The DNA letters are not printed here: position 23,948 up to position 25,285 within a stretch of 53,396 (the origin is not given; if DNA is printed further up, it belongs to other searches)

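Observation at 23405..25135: Low-GC island carrying an orphan wHTH / GHKL ATPase / STAS-like fusion gene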

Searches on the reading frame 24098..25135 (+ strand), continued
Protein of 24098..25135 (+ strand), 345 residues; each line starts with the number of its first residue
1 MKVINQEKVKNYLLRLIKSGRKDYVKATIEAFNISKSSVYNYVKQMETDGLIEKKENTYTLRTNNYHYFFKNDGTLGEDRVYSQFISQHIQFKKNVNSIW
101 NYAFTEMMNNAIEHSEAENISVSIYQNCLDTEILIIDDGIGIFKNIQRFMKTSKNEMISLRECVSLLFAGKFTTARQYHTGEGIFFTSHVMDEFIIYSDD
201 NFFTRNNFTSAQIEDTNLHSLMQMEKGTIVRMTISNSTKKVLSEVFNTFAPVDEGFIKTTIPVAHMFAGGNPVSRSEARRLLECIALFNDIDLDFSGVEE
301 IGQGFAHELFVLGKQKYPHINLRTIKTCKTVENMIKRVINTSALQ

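Call 37: search_solved_structures(query=A1, max_evalue=1, show_alignments=3)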
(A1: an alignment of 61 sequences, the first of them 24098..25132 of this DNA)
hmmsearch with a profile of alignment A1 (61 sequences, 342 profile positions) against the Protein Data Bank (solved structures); distinct sequences matched with E-value up to 1: 133 (the best 60 are shown).
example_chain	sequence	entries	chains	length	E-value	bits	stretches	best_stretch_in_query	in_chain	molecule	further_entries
3ehg_A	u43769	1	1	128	8.3e-05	25.1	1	103-146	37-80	Sensor kinase (YocF protein)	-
4gt8_A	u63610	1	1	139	9.3e-05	24.9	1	99-169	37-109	Sensor protein vraS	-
3ehf_A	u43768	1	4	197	0.00016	24.1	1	99-146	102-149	Sensor kinase (YocF protein)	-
3gie_A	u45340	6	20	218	0.00019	23.9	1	100-146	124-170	Sensor histidine kinase desK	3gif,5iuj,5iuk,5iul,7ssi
3gig_A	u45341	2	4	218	0.0002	23.9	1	100-146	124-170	Sensor histidine kinase desK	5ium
7ssj_A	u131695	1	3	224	0.0002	23.8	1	100-146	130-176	Sensor histidine kinase DesK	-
3ehh_A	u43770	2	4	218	0.00021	23.8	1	100-146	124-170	Sensor kinase (YocF protein)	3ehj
9vg2_A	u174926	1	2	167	0.00022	23.8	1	14-107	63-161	MarR-family transcriptional regulator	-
8za5_A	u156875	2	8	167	0.00033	23.1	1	14-107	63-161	MarR-family transcriptional regulator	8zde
3zxq_A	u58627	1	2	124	0.00099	21.6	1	110-155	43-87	HYPOXIA SENSOR HISTIDINE KINASE RESPONSE REGULATOR DOST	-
4lb5_A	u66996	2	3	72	0.0021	20.5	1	4-62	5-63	Protein kinase containing Z-DNA binding domains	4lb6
5j6x_A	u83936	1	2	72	0.0024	20.3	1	4-62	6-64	Z-DNA binding protein kinase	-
4rs8_A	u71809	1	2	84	0.0025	20.2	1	13-76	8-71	AspA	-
2oqg_A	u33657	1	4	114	0.0028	20.1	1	11-79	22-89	Possible transcriptional regulator, ArsR family protein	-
1i1g_A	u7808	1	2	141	0.0036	19.7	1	13-68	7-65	TRANSCRIPTIONAL REGULATOR LRPA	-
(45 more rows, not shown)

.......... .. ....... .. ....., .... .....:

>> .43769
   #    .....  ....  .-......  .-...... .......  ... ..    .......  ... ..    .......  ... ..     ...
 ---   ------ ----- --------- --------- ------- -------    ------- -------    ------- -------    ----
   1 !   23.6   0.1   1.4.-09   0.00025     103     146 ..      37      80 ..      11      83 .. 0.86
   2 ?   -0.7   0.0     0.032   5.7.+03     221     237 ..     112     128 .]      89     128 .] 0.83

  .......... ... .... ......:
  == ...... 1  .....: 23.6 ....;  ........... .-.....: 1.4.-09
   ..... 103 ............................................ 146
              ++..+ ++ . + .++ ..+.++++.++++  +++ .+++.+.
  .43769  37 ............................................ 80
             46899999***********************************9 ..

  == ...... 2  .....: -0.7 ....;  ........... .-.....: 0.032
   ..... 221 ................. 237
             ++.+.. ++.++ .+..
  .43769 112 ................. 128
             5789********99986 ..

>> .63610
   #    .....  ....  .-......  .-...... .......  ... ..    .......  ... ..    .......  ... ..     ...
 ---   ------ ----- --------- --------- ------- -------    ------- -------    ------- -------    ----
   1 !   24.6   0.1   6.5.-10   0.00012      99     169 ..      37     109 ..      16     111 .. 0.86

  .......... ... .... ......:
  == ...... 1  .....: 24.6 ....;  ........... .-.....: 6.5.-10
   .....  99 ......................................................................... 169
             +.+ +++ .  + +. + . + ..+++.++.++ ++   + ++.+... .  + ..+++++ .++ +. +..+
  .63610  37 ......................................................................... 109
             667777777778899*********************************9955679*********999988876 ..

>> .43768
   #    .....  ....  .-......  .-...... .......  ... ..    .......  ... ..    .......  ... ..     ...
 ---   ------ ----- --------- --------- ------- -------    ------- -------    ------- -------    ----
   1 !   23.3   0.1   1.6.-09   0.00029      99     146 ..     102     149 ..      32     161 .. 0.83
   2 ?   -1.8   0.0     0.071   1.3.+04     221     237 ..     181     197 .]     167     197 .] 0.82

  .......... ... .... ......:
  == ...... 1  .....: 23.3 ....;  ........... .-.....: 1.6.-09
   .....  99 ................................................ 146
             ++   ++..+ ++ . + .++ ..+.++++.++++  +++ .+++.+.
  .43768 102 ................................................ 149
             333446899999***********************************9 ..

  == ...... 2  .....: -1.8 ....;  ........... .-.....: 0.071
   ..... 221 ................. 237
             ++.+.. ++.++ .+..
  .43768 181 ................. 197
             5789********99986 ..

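Call 40: search_protein_families(library=pfam, alignment_id=A1, max_evalue=0.001)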
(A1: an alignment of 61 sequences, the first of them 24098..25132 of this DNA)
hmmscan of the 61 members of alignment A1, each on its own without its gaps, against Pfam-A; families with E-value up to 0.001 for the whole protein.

A. member 1, window:24098-25132:+ (345 aa): 6 families
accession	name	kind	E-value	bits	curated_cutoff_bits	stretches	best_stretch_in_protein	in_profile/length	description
PF14213.11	DUF4325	-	1.9e-06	27.9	23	1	278-319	2-47/64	STAS-like domain of unknown function (DUF4325)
PF02518.31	HATPase_c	-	1.1e-05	26.3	26.4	1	103-184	9-73/111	Histidine kinase-, DNA gyrase B-, and HSP90-like ATPase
PF10007.15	DUF2250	-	1.6e-05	25.3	24.4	1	2-59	2-59/93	Uncharacterized protein conserved in archaea (DUF2250)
PF13581.12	HATPase_c_2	-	2.8e-05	24.6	27.4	1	91-196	23-114/127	Histidine kinase-like ATPase domain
PF01978.25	TrmB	-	0.00065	19.9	25.6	0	25-60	25-60/68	Sugar-specific transcriptional regulator TrmB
PF21100.3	MCM_C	-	0.00088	19.5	27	1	14-59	11-61/64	MCM protein C-terminal winged helix-turn-helix domain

B. families by the number of members that match (of 61 scanned): 27 families (the first 25 are shown)
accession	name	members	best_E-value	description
PF14213.11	DUF4325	61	1.7e-17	STAS-like domain of unknown function (DUF4325)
PF02518.31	HATPase_c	46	2.7e-09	Histidine kinase-, DNA gyrase B-, and HSP90-like ATPase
PF13581.12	HATPase_c_2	42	4.1e-09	Histidine kinase-like ATPase domain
PF13412.12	HTH_24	10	2.2e-05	Winged helix-turn-helix DNA-binding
PF12802.13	MarR_2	7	3.6e-06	MarR family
PF08279.18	HTH_11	6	4.9e-08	HTH domain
PF01022.26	HTH_5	6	0.00014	Bacterial regulatory protein, arsR family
PF21100.3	MCM_C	4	1.8e-05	MCM protein C-terminal winged helix-turn-helix domain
PF01978.25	TrmB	4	0.00017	Sugar-specific transcriptional regulator TrmB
PF14947.12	HTH_45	3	1.7e-05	Winged helix-turn-helix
PF09339.16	HTH_IclR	3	0.00012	IclR helix-turn-helix domain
PF01047.28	MarR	2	3e-05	MarR family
PF12840.13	HTH_20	2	0.0002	Helix-turn-helix domain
PF08220.18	HTH_DeoR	2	0.00031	DeoR-like helix-turn-helix domain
PF22168.2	DIP2311-like_C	2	0.00043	Transcriptional regulator DIP2311-like, C-terminal domain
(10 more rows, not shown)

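Call 41: find_encoding_contigs(protein=P0366, flank=8000, max_places=2)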
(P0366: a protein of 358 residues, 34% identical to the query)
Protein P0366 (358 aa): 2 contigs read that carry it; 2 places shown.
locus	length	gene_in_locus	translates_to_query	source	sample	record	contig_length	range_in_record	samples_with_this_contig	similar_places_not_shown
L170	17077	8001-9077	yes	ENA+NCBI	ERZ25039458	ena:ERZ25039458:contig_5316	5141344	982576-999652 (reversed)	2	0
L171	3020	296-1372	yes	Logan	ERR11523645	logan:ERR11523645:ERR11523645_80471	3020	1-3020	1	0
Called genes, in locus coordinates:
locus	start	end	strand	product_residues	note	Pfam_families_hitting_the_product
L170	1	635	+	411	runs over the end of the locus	PF02129:Peptidase_S15 (faint), PF01738:DLH (faint), PF06500:FrsA-like, PF12146:Hydrolase_4 (faint), PF00326:Peptidase_S9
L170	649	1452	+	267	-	-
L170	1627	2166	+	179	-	PF04542:Sigma70_r2, PF08281:Sigma70_r4_2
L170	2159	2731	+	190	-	PF13490:zf-HC2 (weak)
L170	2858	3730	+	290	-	-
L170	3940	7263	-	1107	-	PF13620:CarboxypepD_reg, PF13715:CarbopepD_reg_2 (weak), PF17210:SdrD_B (weak), PF25183:OMP_b-brl_4, PF00593:TonB_dep_Rec_b-barrel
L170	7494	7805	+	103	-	-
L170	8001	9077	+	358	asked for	PF13581:HATPase_c_2 (weak), PF14213:DUF4325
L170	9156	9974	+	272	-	-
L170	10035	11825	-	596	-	PF00890:FAD_binding_2, PF01266:DAO, PF03486:HI0933_like, PF12831:FAD_oxidored, PF13450:NAD_binding_8 (faint)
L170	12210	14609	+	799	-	PF09286:Pro-kuma_activ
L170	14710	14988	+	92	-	-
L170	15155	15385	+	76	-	-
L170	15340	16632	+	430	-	-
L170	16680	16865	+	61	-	-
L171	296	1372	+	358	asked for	PF13581:HATPase_c_2 (weak), PF14213:DUF4325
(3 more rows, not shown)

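Call 42: find_encoding_contigs(protein=P0306, flank=8000, max_places=2)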
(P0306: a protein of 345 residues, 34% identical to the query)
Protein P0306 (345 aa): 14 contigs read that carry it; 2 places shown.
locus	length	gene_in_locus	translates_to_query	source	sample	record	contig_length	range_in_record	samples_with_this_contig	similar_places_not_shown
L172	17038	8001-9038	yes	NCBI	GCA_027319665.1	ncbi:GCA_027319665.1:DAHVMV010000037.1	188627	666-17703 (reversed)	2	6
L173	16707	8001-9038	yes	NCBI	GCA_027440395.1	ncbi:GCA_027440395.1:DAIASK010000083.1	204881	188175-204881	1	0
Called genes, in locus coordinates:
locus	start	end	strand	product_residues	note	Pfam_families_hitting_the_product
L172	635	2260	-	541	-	PF08378:NERD (weak), PF00580:UvrD-helicase (faint), PF13245:AAA_19, PF13604:AAA_30 (faint), PF13538:UvrD_C_2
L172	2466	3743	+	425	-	-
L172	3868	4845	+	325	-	PF03747:ADP_ribosyl_GH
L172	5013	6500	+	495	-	PF11074:DUF2779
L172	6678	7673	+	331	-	PF13280:WYL, PF25583:WCX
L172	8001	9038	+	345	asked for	PF02518:HATPase_c (faint), PF14213:DUF4325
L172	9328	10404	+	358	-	PF02547:Queuosine_synth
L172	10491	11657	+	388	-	PF01702:TGT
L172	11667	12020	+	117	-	PF02699:YajC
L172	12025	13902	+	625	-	PF13721:SecD-TM1, PF07549:Sec_GG (weak), PF21760:SecD_1st, PF22599:SecDF_P1_head, PF02355:SecD_SecF_C, PF03176:MMPL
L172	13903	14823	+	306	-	PF07549:Sec_GG (weak), PF02355:SecD_SecF_C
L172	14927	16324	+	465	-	-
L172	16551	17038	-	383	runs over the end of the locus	PF00665:rve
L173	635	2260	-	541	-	PF08378:NERD (weak), PF00580:UvrD-helicase (faint), PF13245:AAA_19, PF13604:AAA_30 (faint), PF13538:UvrD_C_2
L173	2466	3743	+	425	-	-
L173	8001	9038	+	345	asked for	PF02518:HATPase_c (faint), PF14213:DUF4325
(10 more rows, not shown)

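Call 43: find_encoding_contigs(protein=P0390, flank=8000, max_places=2)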
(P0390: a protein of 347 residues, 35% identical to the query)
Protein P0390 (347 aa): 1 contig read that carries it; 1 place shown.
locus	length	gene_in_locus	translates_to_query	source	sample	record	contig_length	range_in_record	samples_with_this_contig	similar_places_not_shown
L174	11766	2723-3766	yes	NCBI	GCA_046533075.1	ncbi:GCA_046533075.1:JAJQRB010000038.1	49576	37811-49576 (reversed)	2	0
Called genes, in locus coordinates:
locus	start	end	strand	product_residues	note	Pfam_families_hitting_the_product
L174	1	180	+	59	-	?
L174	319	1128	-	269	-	PF01026:TatD_DNase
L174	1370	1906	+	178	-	PF18451:CdiA_C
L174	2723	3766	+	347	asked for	PF13581:HATPase_c_2 (weak), PF02518:HATPase_c (weak), PF14213:DUF4325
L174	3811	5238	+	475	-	PF01336:tRNA_anti-codon, PF00152:tRNA-synt_2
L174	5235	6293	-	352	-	PF00005:ABC_tran, PF13304:AAA_21 (weak)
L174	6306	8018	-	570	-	PF00528:BPD_transp_1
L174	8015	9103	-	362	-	PF00005:ABC_tran, PF13304:AAA_21 (faint), PF08402:TOBE_2 (faint)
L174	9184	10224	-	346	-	PF13531:SBP_bac_11, PF01547:SBP_bac_1, PF13416:SBP_bac_8, PF13343:SBP_bac_6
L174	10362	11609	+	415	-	PF00768:Peptidase_S11, PF13354:Beta-lactamase2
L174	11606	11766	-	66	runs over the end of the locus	-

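Call 49: predict_structure(alignment_id=A2)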
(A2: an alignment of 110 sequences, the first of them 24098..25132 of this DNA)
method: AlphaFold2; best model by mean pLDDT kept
length: 345 residues; sequences in the alignment: 110
mean_pLDDT: 88.9   pTM: 0.79
mean pLDDT of the five models: 88.9, 87.4, 87.1, 86.6, 86.1
residues with pLDDT >= 90: 205; 70-90: 121; 50-70: 19; < 50: 0
segments of 3 or more residues with pLDDT < 50: none
pLDDT, mean of each block of 10 residues (from residue 1): 84 96 96 96 97 95 97 92 94 93 94 90 97 96 84 82 77 60 88 92 88 81 87 96 85 70 81 87 81 91 96 92 94 96 84
secondary structure, 60 per line:
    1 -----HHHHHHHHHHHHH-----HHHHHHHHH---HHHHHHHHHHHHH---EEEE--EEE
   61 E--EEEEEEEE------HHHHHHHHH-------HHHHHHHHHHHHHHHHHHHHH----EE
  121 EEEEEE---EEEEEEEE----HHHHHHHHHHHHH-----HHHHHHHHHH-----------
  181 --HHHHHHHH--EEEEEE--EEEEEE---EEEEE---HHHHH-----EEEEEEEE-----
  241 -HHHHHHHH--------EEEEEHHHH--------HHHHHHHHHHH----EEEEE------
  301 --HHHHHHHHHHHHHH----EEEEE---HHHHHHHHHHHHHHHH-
elements in order: H6-18 H24-32 H36-48 E52-55 E58-61 E64-71 H78-86 H94-114 E119-126 E130-137 H142-154 H160-169 H183-190 E193-198 E201-206 E210-214 H218-222 E228-235 H242-249 E258-262 H263-266 H275-285 E290-294 H303-316 E321-325 H329-344

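Call 52: search_protein_families(library=pfam, alignment_id=A3, max_evalue=0.00001)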
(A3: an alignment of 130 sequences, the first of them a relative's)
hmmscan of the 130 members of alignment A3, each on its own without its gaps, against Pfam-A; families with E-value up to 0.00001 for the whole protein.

A. member 1, L003:6452-6781:- (109 aa): 0 families

B. families by the number of members that match (of 130 scanned): 110 families (the first 25 are shown)
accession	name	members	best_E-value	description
PF07690.21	MFS_1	5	7.2e-37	Major Facilitator Superfamily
PF06541.16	ABC_trans_CmpB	4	3e-80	Putative ABC-transporter type IV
PF12072.13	RNase_Y_N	4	2.4e-57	RNase Y N-terminal region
PF01966.28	HD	4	7.7e-21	HD domain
PF00013.35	KH_1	4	3.5e-09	KH domain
PF01381.28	HTH_3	3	8.3e-20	Helix-turn-helix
PF00285.26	Citrate_synt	2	1.8e-121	Citrate synthase, C-terminal domain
PF00579.31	tRNA-synt_1b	2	3.6e-74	tRNA synthetases class I (W and Y)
PF02588.21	YitT_membrane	2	3.1e-58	Uncharacterised 5xTM membrane BCR, YitT family COG1284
PF01915.27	Glyco_hydro_3_C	2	2.7e-52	Glycosyl hydrolase family 3 C-terminal domain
PF00892.27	EamA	2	3.6e-45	EamA-like transporter family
PF01554.23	MatE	2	1.2e-36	MatE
PF00933.27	Glyco_hydro_3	2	2.7e-36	Glycosyl hydrolase family 3 N terminal domain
PF01261.30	AP_endonuc_2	2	7.1e-35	Xylose isomerase-like TIM barrel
PF07799.17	DUF1643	2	7.6e-29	Protein of unknown function (DUF1643)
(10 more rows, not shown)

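Call 53: search_protein_families(library=padloc, alignment_id=A3, max_evalue=1e-8)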
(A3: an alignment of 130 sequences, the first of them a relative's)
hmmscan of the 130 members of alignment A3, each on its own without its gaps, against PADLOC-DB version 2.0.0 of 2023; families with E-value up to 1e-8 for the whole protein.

A. member 1, L003:6452-6781:- (109 aa): 0 families

B. families by the number of members that match (of 130 scanned): 70 families (the first 25 are shown)
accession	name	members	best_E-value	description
PDLC03954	RmrA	2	6.3e-13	-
PDLC03945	RmrA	2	1e-11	-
PDLC03951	RmrA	2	1.3e-10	-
PDLC04786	PDC-S01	1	9.4e-168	-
PDLC04788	PDC-S01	1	2.3e-115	-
PDLC03963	SoFic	1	6.2e-115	-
PDLC04792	PDC-S01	1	4.2e-105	-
PDLC04832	PDC-S03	1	2.8e-42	-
PDLC04833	PDC-S03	1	3.6e-26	-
PDLC02344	AbiD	1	3.7e-26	AbiD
PDLC02503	BrxHI|BrxHII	1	5.2e-25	BrxHI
PDLC04834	PDC-S03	1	2.1e-23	-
PDLC02864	DpdF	1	7.2e-22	DpdF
PDLC04790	PDC-S01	1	2.5e-21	-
PDLC02861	DpdF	1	7e-20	DpdF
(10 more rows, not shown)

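Call 54: fold_search(model_id=the predicted structure, library=pdb)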
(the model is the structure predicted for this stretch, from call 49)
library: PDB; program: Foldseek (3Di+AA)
matches with E <= 10: 934; with E <= 0.001: 6
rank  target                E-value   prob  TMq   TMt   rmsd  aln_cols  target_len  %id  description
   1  1til_E                1.7e-05  1.00  0.33  0.74   4.8       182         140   17  Crystal Structures of the ADP and ATP bound forms of the Bacillus Anti-sigma factor SpoIIAB in complex with the Anti-a (released 2004-06-15)
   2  1l0o_A                4.0e-05  1.00  0.32  0.73   4.9       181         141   17  Crystal Structure of the Bacillus stearothermophilus Anti-Sigma Factor SpoIIAB with the Sporulation Sigma Factor Sigma (released 2002-04-03)
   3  1tid_A                1.0e-04  1.00  0.31  0.73   4.3       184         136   17  Crystal Structures of the ADP and ATP bound forms of the Bacillus Anti-sigma factor SpoIIAB in complex with the Anti-a (released 2004-06-15)
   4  1th8_A                1.4e-04  1.00  0.29  0.70   6.1       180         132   17  Crystal Structures of the ADP and ATP bound forms of the Bacillus Anti-sigma factor SpoIIAB in complex with the Anti-a (released 2004-06-15)
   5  1tid_C                1.8e-04  1.00  0.31  0.73   5.0       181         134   17  Crystal Structures of the ADP and ATP bound forms of the Bacillus Anti-sigma factor SpoIIAB in complex with the Anti-a (released 2004-06-15)
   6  8c5v_A                5.9e-04  1.00  0.30  0.28  10.4       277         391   14  Chemotaxis core signalling unit from E protein lysed E. coli cells (released 2023-09-13)
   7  7ssj_A                2.1e-03  0.93  0.19  0.29  17.0       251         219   14  Crystal structure of the DesK-DesR complex in the phosphatase state (released 2022-11-16)
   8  1thn_A                2.3e-03  1.00  0.31  0.73   5.0       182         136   17  Crystal Structures of the ADP and ATP bound forms of the Bacillus Anti-sigma factor SpoIIAB in complex with the Anti-a (released 2004-06-15)
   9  3ehj_A                2.3e-03  0.97  0.21  0.32  14.7       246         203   13  Crystal structure of DesKC-H188V in complex with AMP-PCP (released 2009-09-15)
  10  3ehj_B                3.0e-03  0.98  0.22  0.33  15.2       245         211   12  Crystal structure of DesKC-H188V in complex with AMP-PCP (released 2009-09-15)
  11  5iuk_D                4.0e-03  0.93  0.19  0.30  18.0       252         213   14  Crystal structure of the DesK-DesR complex in the phosphotransfer state with high Mg2+ (150 mM) (released 2016-12-21)
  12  5iuk_A                4.3e-03  0.96  0.19  0.31  18.1       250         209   11  Crystal structure of the DesK-DesR complex in the phosphotransfer state with high Mg2+ (150 mM) (released 2016-12-21)
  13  5iul_A                4.5e-03  0.97  0.22  0.34  17.4       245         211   12  Crystal structure of the DesK-DesR complex in the phosphotransfer state with high Mg2+ (150 mM) and BeF3 (released 2016-12-21)
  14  1s16_A                4.5e-03  0.94  0.22  0.20   8.9       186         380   11  Crystal Structure of E. coli Topoisomerase IV ParE 43kDa subunit complexed with ADPNP (released 2004-05-04)
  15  5iuj_B                4.8e-03  0.98  0.24  0.36  16.8       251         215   12  Crystal structure of the DesK-DesR complex in the phosphotransfer state with low Mg2+ (20 mM) (released 2016-12-21)
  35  6m36_I                1.4e-02  1.00  0.24  0.73   4.9       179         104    9  The crystal structure of B. subtilis RsbV/RsbW complex in the monoclinic crystal form (released 2020-07-15)
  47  6m36_G                2.5e-02  1.00  0.24  0.75   4.6       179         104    9  The crystal structure of B. subtilis RsbV/RsbW complex in the monoclinic crystal form (released 2020-07-15)
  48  6m36_A                2.8e-02  1.00  0.25  0.76   4.7       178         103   10  The crystal structure of B. subtilis RsbV/RsbW complex in the monoclinic crystal form (released 2020-07-15)
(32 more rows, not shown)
